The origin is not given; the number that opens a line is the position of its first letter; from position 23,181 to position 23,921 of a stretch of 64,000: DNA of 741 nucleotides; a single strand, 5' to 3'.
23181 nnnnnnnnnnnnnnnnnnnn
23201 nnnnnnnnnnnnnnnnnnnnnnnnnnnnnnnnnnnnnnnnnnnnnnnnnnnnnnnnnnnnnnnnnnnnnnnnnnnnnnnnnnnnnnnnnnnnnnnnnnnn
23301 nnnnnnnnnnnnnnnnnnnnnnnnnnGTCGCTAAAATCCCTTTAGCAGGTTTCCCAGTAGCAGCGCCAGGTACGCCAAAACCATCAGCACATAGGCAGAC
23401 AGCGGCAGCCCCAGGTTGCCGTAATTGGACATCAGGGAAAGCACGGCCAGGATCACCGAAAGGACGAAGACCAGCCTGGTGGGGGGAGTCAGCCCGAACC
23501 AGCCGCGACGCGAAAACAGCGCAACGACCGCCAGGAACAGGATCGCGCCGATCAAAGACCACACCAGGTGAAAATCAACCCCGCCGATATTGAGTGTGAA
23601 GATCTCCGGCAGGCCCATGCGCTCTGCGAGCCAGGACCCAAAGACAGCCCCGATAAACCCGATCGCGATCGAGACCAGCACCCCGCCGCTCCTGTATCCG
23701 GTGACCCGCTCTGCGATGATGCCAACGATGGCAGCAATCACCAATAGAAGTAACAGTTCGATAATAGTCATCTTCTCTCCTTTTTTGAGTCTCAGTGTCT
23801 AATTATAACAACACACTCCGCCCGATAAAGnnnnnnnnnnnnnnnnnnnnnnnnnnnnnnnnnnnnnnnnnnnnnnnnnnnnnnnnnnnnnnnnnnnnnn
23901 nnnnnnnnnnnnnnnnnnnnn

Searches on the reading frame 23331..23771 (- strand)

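Call 36: search_protein_families(library=pfam, proteins=[window:23331-23771:-], max_evalue=0.001)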
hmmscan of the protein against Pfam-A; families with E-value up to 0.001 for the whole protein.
window:23331-23771:- (146 aa): 1 family
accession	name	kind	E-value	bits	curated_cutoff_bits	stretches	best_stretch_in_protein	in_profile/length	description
PF04226.18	Transgly_assoc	-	5.2e-07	30.2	25.3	1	35-88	1-49/49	Transglycosylase associated protein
